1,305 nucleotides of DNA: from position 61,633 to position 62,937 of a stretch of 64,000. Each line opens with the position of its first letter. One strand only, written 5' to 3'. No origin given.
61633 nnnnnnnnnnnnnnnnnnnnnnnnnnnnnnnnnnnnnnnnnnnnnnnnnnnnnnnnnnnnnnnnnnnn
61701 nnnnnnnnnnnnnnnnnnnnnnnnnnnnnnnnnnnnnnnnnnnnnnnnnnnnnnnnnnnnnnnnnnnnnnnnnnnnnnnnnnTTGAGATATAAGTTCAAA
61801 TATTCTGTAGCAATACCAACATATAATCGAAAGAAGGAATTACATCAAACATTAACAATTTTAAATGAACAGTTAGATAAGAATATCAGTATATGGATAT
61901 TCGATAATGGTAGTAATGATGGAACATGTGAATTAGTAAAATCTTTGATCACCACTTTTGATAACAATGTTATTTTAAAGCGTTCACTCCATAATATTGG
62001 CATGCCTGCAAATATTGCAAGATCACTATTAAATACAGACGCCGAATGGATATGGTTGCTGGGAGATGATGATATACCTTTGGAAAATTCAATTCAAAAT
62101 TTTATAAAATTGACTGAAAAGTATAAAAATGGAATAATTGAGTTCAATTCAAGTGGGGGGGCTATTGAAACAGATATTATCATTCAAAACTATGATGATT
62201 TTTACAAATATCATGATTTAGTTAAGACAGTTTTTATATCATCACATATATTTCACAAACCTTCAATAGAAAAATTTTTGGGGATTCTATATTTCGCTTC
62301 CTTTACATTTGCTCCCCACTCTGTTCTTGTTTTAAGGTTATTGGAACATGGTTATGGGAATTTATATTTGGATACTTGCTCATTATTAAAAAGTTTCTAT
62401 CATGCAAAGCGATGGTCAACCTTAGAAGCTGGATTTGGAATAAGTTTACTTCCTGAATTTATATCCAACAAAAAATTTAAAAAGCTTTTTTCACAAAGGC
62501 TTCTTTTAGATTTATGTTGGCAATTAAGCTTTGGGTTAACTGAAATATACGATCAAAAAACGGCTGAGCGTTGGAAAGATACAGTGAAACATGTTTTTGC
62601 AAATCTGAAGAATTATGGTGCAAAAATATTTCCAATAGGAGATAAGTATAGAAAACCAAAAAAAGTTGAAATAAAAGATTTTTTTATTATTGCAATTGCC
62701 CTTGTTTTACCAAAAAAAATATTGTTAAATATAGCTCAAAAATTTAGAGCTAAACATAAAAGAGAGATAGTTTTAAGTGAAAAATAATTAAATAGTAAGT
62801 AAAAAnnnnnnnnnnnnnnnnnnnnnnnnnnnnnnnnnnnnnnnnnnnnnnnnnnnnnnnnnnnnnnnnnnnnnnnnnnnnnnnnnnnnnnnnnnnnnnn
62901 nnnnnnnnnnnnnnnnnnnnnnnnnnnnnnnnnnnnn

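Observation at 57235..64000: Abrupt AT-rich island encoding a methylated-glycan assembly line (MT-SDR-SDR-GT2-MT-GT2-flippase)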

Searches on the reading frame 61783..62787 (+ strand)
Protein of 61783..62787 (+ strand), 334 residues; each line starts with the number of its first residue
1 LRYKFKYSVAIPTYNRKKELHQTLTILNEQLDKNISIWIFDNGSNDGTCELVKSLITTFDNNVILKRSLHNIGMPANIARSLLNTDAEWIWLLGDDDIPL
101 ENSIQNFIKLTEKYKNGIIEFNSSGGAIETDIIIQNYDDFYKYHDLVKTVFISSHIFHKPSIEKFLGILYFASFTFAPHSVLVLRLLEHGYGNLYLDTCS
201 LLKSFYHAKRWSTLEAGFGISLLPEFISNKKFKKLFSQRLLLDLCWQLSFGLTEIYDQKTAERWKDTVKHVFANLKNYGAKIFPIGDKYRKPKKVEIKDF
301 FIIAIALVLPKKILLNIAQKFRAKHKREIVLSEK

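Call 6: search_protein_families(library=pfam, proteins=[window:61783-62787:+], max_evalue=0.01)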
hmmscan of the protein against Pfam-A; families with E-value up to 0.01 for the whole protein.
window:61783-62787:+ (334 aa): 2 families
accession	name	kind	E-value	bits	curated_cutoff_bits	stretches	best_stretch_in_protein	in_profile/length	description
PF00535.33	Glycos_transf_2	-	2.4e-18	67.1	23.3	1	8-119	1-111/168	Glycosyl transferase family 2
PF13641.12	Glyco_tranf_2_3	-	0.00028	21.4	27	1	7-110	3-110/230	Glycosyltransferase like family 2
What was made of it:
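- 61783..62787 (+): GT2b: family-2 glycosyltransferase with a GT-A fold and a helical C-terminal domain. It is the most consistently TyvE-linked transferase. PF00535 at 2.4e-18 (call 6).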

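Call 7: search_protein_families(library=ncbifam, proteins=[window:61783-62787:+], max_evalue=0.01)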
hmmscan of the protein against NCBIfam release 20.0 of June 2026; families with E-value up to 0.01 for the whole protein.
window:61783-62787:+ (334 aa): 14 families
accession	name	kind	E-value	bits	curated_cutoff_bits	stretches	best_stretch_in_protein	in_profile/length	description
NF038302.1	EPS_HpsE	equivalog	4.1e-12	45.7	300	1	6-116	2-116/307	hormogonium polysaccharide biosynthesis glycosyltransferase HpsE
NF050050.1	ProtGlycPglI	equivalog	1.6e-10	40.9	500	1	6-113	3-110/306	GalNAc(5)-diNAcBac-PP-undecaprenol beta-1,3-glucosyltransferase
NF041875.1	EPS_EpsD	equivalog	1.9e-08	34.1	370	1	8-115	2-108/325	exopolysaccharide biosynthesis glycosyltransferase EpsD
TIGR04283.1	glyco_like_mftF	equivalog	1.2e-06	28.3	182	1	8-62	2-52/221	TIGR04283 family arsenosugar biosynthesis glycosyltransferase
NF053739.1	GlytfEpsEBac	equivalog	2.2e-06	26.9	450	1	6-116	2-112/265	glycosyltransferase EpsE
NF007482.0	PRK10073.1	equivalog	1.4e-05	24.3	423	1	4-77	5-76/334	glycosyltransferase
NF050113.1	gal_furan_GlfT1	equivalog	1.5e-05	24.5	330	1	11-105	5-98/290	galactofuranosyltransferase GlfT1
NF047683.1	TeichurnBiosyTuaG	equivalog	1.7e-05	24.6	400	1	6-113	7-113/252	teichuronic acid biosynthesis protein TuaG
TIGR03937.1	PgaC_IcaA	equivalog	2e-05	23.7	422.3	1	7-104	47-142/407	poly-beta-1,6-N-acetyl-D-glucosamine synthase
NF045692.1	OglycostaseCruG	equivalog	0.0005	19.1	600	1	7-113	43-154/386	2'-O-glycosyltransferase CruG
NF047588.1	GlcsyltransPgfSStrep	equivalog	0.00065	19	500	1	6-117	2-113/308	glycosyltransferase PgfS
TIGR04440.1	glyco_TIGR04440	domain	0.00073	19.3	70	1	7-113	2-108/215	TIGR00180 family glycosyltransferase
NF007986.1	PRK10714.1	equivalog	0.0037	16.3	529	1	6-93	7-97/316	undecaprenyl-phosphate 4-deoxy-4-formamido-L-arabinose transferase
NF038299.1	EPS_HpsN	equivalog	0.0047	15.9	425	1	7-103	3-97/317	hormogonium polysaccharide biosynthesis glycosyltransferase HpsN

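Call 8: find_encoding_contigs(protein=window:61783-62787:+, flank=10000, max_places=6)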
Protein window:61783-62787:+ (334 aa): no gene with exactly this product is on record in the collection.

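Call 58: find_homologous_proteins(query=window:61783-62787:+)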
Query window:61783-62787:+ (334 aa): 81 proteins with E <= 0.001 among 1737 candidates.
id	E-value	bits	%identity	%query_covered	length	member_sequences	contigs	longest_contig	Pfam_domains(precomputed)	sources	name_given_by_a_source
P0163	1.2e-221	752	100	100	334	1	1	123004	PF00535.33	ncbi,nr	ncbi:MAG: glycosyltransferase [Chthoniobacterales bacterium]|nr:glycosyltransferase [Chthoniobactera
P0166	1.5e-81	292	44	97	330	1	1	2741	PF00535.33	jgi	jgi:glycosyltransferase involved in cell wall biosynthesis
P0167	4.7e-79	284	43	98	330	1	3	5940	PF00535.33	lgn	-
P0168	6.3e-76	274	41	97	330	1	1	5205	PF00535.33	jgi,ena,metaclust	metaclust:\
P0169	8.1e-76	273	43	95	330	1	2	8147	PF00535.33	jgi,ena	-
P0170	5.8e-75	270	42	96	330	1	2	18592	PF13641.13,PF00535.33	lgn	-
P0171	1.0e-73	266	39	97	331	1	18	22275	PF13641.13,PF00535.33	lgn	-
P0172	2.4e-72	262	40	96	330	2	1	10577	PF13641.13,PF00535.33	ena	-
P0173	3.8e-71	258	40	95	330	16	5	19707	PF00535.33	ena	-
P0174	3.6e-61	225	36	96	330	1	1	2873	PF10111.15,PF00535.33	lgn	-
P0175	5.7e-20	90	32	66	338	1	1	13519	PF13641.13,PF00535.33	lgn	-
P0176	8.5e-19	86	31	69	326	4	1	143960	PF13641.13,PF00535.33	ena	-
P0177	1.7e-18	85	30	68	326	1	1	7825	PF00535.33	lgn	-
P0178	6.1e-18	83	30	66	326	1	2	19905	PF00535.33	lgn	-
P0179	1.1e-17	82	31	68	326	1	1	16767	PF00535.33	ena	-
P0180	3.6e-17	80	31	68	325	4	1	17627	PF00535.33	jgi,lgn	jgi:glycosyltransferase involved in cell wall biosynthesis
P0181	5.8e-17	80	32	54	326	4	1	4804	PF13641.13,PF00535.33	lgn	-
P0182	4.1e-16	77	30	68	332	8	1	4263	PF13641.13,PF00535.33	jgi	jgi:glycosyltransferase involved in cell wall biosynthesis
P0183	1.9e-15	75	31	69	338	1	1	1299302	PF00535.33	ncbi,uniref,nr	ncbi:glycosyltransferase [Cetobacterium sp. 2A]|uniref:glycosyltransferase family 2 protein n=1 Tax=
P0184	5.2e-15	73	32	55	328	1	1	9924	PF00535.33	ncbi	-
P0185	1.4e-14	72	29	55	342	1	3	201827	PF00535.33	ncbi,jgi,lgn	jgi:glycosyltransferase involved in cell wall biosynthesis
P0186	2.1e-14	71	31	53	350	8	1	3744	PF13641.13,PF00535.33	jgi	jgi:glycosyltransferase involved in cell wall biosynthesis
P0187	7.8e-14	69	30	53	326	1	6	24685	PF00535.33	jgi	jgi:glycosyltransferase involved in cell wall biosynthesis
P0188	2.4e-13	68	35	43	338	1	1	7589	PF00535.33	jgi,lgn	jgi:glycosyltransferase involved in cell wall biosynthesis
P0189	3.7e-13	67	35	42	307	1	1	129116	PF13641.13,PF00535.33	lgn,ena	-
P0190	4.4e-13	67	32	49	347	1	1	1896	PF00535.33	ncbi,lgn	-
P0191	5.8e-13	67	30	54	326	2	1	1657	PF13641.13,PF00535.33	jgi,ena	-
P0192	1.5e-11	62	27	55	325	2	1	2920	PF13641.13,PF00535.33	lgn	-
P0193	2.0e-11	62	39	32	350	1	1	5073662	PF00535.33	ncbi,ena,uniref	ncbi:glycosyltransferase family 2 protein [Hydrocarboniphaga sp.]|uniref:glycosyltransferase family 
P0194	5.4e-11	60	34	46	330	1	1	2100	PF00535.33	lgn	-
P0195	5.6e-11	60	39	32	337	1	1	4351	PF00535.33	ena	-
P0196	3.3e-10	58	33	37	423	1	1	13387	PF13641.13,PF00535.33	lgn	-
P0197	1.8e-9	55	34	36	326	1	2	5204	PF13641.13,PF00535.33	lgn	-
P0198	2.5e-9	55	34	33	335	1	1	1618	PF00535.33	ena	-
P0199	2.7e-9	55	30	45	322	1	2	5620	PF00535.33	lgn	-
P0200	3.5e-9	54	35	35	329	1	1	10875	PF00535.33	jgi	jgi:glycosyltransferase involved in cell wall biosynthesis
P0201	1.4e-8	52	42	31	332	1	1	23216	PF00535.33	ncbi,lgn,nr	ncbi:MAG: glycosyltransferase family 2 protein [Candidatus Margulisiibacteriota bacterium]|nr:glycos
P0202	1.7e-8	52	31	47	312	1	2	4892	PF00535.33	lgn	-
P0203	3.1e-8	51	35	33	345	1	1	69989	PF13641.13,PF00535.33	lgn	-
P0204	5.5e-8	50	28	46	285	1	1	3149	PF13641.13,PF00535.33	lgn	-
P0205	6.4e-8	50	33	47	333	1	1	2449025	PF00535.33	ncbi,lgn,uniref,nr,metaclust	ncbi:glycosyltransferase family 2 protein [Hydrogenovibrio kuenenii]|uniref:glycosyltransferase fami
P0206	7.9e-8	50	27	54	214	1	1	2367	PF00535.33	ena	-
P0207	8.1e-8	50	33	30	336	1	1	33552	PF13641.13,PF00535.33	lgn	-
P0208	1.2e-7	49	26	63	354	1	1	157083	PF13641.13,PF00535.33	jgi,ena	-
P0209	1.4e-7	49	30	56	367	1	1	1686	PF00535.33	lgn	-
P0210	1.4e-7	49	33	26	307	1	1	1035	PF00535.33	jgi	jgi:glycosyltransferase involved in cell wall biosynthesis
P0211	1.6e-7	49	37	27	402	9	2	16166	PF00535.33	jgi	jgi:abequosyltransferase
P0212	1.6e-7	49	36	37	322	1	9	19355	PF00535.33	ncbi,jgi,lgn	jgi:glycosyltransferase involved in cell wall biosynthesis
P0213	1.8e-7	49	34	29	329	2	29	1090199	PF00535.33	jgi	jgi:glycosyltransferase involved in cell wall biosynthesis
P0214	2.0e-7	48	31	26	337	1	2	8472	PF13641.13,PF00535.33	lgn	-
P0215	3.2e-7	48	31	50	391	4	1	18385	PF00535.33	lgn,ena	-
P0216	3.4e-7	48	31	35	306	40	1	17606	PF13641.13,PF00535.33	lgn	-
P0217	3.6e-7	48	31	50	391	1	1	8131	PF00535.33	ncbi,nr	ncbi:glycosyltransferase [Rickettsiales bacterium]|nr:glycosyltransferase [Rickettsiales bacterium]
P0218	1.7e-6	45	34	27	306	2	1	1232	PF13641.13,PF00535.33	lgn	-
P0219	1.8e-6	45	29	59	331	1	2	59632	PF13641.13,PF00535.33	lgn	-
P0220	2.2e-6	45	26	63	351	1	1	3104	PF00535.33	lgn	-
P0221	2.9e-6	45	26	49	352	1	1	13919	PF00535.33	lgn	-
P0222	4.5e-6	44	38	26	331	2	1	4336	PF00535.33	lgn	-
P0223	5.0e-6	44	35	43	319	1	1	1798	PF00535.33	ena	-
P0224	7.2e-6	43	32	51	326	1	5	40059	PF00535.33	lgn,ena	-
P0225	7.8e-6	43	31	34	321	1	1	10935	PF13641.13,PF00535.33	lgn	-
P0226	1.0e-5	43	33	36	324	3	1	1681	PF00535.33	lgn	-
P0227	1.1e-5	43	30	54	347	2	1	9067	PF00535.33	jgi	-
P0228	1.3e-5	42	31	35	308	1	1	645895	PF00535.33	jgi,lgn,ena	-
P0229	1.3e-5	42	37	26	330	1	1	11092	PF00535.33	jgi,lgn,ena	-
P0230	1.6e-5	42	32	40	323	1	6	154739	PF00535.33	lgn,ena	-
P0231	1.9e-5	42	30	46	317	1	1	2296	PF13641.13,PF00535.33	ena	-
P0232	2.1e-5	42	34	32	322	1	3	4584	PF10111.15,PF13641.13,PF00535.33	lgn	-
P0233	2.2e-5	42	30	34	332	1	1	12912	PF13641.13,PF00535.33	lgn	-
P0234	2.7e-5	41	29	35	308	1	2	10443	PF00535.33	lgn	-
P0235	2.7e-5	41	32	34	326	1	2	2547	PF13641.13,PF00535.33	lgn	-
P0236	3.2e-5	41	34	32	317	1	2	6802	PF13641.13,PF00535.33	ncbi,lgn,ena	-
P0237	4.5e-5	41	31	35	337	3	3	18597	PF13641.13,PF00535.33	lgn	-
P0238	6.7e-5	40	35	26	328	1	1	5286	PF13641.13,PF00535.33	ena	-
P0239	6.7e-5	40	26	63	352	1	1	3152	PF00535.33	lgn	-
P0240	1.2e-4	39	32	29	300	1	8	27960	PF00535.33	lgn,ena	-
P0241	1.9e-4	39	30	37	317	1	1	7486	PF13641.13,PF00535.33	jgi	-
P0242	4.6e-4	37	25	48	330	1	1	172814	PF00535.33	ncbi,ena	-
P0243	7.2e-4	37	33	27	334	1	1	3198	PF13641.13,PF00535.33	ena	-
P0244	8.1e-4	37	28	27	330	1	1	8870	PF13641.13,PF00535.33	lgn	-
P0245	9.5e-4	36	31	33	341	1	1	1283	PF13641.13,PF00535.33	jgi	jgi:glycosyltransferase involved in cell wall biosynthesis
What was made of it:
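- The best GT2b hits are at most 44% identical and come from unnamed metagenomes (call 58).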

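Call 60: find_encoding_contigs(protein=P0170, flank=10000, max_places=2)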
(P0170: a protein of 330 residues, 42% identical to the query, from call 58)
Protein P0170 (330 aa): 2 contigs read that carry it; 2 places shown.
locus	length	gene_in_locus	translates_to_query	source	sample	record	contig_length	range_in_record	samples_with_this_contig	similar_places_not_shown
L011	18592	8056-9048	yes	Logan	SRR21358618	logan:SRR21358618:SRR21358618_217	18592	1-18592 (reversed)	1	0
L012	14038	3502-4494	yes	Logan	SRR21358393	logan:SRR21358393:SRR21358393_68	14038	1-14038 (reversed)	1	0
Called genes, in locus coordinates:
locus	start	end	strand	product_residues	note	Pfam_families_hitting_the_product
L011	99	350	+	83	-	-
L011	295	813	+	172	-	PF12802:MarR_2 (faint)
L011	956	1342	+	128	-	PF05635:23S_rRNA_IVP, PF22296:bAvd (faint)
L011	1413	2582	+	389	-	PF00070:Pyr_redox (faint), PF01266:DAO (faint), PF01593:Amino_oxidase, PF13450:NAD_binding_8, PF03275:GLF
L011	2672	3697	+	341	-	PF01370:Epimerase, PF04321:RmlD_sub_bind, PF16363:GDP_Man_Dehyd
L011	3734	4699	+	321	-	PF01370:Epimerase, PF16363:GDP_Man_Dehyd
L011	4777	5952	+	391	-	PF00534:Glycos_transf_1, PF13692:Glyco_trans_1_4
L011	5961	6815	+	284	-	PF01073:3Beta_HSD (faint), PF01370:Epimerase, PF04321:RmlD_sub_bind, PF05368:NmrA (weak), PF13460:NAD_binding_10 (weak), PF16363:GDP_Man_Dehyd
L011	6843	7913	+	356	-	PF00106:adh_short (weak), PF01073:3Beta_HSD, PF01370:Epimerase, PF02719:Polysacc_synt_2 (weak), PF04321:RmlD_sub_bind (weak), PF07993:NAD_binding_4, PF08659:KR, PF16363:GDP_Man_Dehyd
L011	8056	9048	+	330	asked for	PF00535:Glycos_transf_2, PF13641:Glyco_tranf_2_3 (faint)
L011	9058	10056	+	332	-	PF00535:Glycos_transf_2, PF13641:Glyco_tranf_2_3 (weak)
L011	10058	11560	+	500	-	PF03023:MurJ (weak)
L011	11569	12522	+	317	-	PF00535:Glycos_transf_2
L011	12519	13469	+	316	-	PF00535:Glycos_transf_2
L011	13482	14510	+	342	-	PF01075:Glyco_transf_9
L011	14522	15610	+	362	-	PF01075:Glyco_transf_9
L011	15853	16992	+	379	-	PF13439:Glyco_transf_4, PF13579:Glyco_trans_4_4, PF20706:GT4-conflict, PF00534:Glycos_transf_1, PF13692:Glyco_trans_1_4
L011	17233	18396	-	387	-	PF13579:Glyco_trans_4_4 (weak), PF00534:Glycos_transf_1, PF13692:Glyco_trans_1_4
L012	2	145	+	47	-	?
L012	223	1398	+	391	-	PF00534:Glycos_transf_1, PF13692:Glyco_trans_1_4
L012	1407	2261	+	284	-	PF01073:3Beta_HSD (faint), PF01370:Epimerase, PF04321:RmlD_sub_bind, PF05368:NmrA (weak), PF13460:NAD_binding_10 (weak), PF16363:GDP_Man_Dehyd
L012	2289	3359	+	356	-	PF00106:adh_short (weak), PF01073:3Beta_HSD, PF01370:Epimerase, PF02719:Polysacc_synt_2 (weak), PF04321:RmlD_sub_bind (weak), PF07993:NAD_binding_4, PF08659:KR, PF16363:GDP_Man_Dehyd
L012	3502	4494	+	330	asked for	PF00535:Glycos_transf_2, PF13641:Glyco_tranf_2_3 (faint)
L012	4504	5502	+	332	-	PF00535:Glycos_transf_2, PF13641:Glyco_tranf_2_3 (weak)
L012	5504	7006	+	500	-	PF03023:MurJ (weak)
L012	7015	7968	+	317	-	PF00535:Glycos_transf_2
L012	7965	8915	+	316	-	PF00535:Glycos_transf_2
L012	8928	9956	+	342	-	PF01075:Glyco_transf_9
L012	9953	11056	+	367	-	PF01075:Glyco_transf_9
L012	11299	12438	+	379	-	PF13439:Glyco_transf_4, PF13579:Glyco_trans_4_4, PF20706:GT4-conflict, PF00534:Glycos_transf_1, PF13692:Glyco_trans_1_4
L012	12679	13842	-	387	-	PF13579:Glyco_trans_4_4 (weak), PF00534:Glycos_transf_1, PF13692:Glyco_trans_1_4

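Call 61: find_encoding_contigs(protein=P0171, flank=10000, max_places=2)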
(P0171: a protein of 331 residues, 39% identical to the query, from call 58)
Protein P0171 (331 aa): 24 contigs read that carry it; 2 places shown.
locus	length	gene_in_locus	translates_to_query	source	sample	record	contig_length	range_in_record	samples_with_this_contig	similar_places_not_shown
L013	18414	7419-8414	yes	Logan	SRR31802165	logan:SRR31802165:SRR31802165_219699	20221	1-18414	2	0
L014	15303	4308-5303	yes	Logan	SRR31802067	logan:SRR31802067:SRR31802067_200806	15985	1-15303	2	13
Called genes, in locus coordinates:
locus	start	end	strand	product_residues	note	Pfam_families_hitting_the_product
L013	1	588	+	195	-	?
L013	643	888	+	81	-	PF02604:PhdYeFM_antitox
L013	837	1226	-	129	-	-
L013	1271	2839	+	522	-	PF01041:DegT_DnrJ_EryC1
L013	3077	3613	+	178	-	PF00908:dTDP_sugar_isom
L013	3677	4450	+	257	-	PF01370:Epimerase, PF16363:GDP_Man_Dehyd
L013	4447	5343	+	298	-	PF01370:Epimerase, PF04321:RmlD_sub_bind, PF13460:NAD_binding_10, PF16363:GDP_Man_Dehyd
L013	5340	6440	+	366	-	PF01073:3Beta_HSD, PF01370:Epimerase, PF02719:Polysacc_synt_2 (weak), PF04321:RmlD_sub_bind, PF07993:NAD_binding_4, PF16363:GDP_Man_Dehyd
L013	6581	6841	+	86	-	PF04014:MazE_antitoxin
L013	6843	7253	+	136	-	-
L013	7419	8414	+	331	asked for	PF00535:Glycos_transf_2, PF13641:Glyco_tranf_2_3 (weak)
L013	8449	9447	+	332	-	PF00535:Glycos_transf_2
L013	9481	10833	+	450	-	PF01943:Polysacc_synt (weak)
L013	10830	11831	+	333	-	PF00535:Glycos_transf_2, PF13641:Glyco_tranf_2_3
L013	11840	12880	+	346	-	PF00534:Glycos_transf_1, PF13692:Glyco_trans_1_4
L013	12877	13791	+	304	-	PF01370:Epimerase, PF04321:RmlD_sub_bind (faint), PF16363:GDP_Man_Dehyd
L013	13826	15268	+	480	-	PF03062:MBOAT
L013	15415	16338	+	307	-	-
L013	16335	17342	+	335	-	PF01075:Glyco_transf_9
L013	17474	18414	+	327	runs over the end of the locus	PF01370:Epimerase, PF16363:GDP_Man_Dehyd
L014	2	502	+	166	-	?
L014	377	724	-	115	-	-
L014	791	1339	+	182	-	PF01370:Epimerase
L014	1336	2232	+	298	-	PF01370:Epimerase, PF04321:RmlD_sub_bind, PF13460:NAD_binding_10, PF16363:GDP_Man_Dehyd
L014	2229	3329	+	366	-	PF01073:3Beta_HSD, PF01370:Epimerase, PF02719:Polysacc_synt_2 (weak), PF04321:RmlD_sub_bind, PF07993:NAD_binding_4, PF16363:GDP_Man_Dehyd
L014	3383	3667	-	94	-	-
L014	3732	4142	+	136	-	-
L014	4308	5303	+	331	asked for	PF00535:Glycos_transf_2, PF13641:Glyco_tranf_2_3 (weak)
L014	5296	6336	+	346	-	PF00535:Glycos_transf_2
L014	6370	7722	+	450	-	PF01943:Polysacc_synt (weak)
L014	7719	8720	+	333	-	PF00535:Glycos_transf_2, PF13641:Glyco_tranf_2_3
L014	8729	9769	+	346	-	PF00534:Glycos_transf_1, PF13692:Glyco_trans_1_4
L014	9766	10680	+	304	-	PF01370:Epimerase, PF04321:RmlD_sub_bind (faint), PF16363:GDP_Man_Dehyd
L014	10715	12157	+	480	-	PF03062:MBOAT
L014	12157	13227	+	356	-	-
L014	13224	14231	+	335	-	PF01075:Glyco_transf_9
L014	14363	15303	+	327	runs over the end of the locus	PF01370:Epimerase, PF16363:GDP_Man_Dehyd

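Call 92: find_encoding_contigs(protein=P0167, flank=10000, max_places=3)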
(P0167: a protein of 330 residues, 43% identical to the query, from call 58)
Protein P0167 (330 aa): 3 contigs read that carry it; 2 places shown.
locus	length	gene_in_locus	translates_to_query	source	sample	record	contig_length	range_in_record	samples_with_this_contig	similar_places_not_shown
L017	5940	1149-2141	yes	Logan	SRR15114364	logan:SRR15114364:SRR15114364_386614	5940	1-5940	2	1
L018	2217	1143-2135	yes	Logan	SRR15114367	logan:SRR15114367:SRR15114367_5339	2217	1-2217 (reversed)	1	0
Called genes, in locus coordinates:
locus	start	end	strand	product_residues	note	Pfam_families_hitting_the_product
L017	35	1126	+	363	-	PF00106:adh_short (faint), PF01073:3Beta_HSD, PF01370:Epimerase, PF02719:Polysacc_synt_2 (weak), PF04321:RmlD_sub_bind (weak), PF08659:KR, PF16363:GDP_Man_Dehyd, PF07993:NAD_binding_4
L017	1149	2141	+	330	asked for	PF00535:Glycos_transf_2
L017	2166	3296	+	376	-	PF13439:Glyco_transf_4, PF20706:GT4-conflict, PF00534:Glycos_transf_1, PF13692:Glyco_trans_1_4, PF13524:Glyco_trans_1_2 (weak)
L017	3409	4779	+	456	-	-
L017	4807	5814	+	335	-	PF00535:Glycos_transf_2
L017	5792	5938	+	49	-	?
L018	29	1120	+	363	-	PF00106:adh_short (faint), PF01073:3Beta_HSD, PF01370:Epimerase, PF02719:Polysacc_synt_2 (weak), PF04321:RmlD_sub_bind (weak), PF08659:KR, PF16363:GDP_Man_Dehyd, PF07993:NAD_binding_4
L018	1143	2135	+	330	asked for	PF00535:Glycos_transf_2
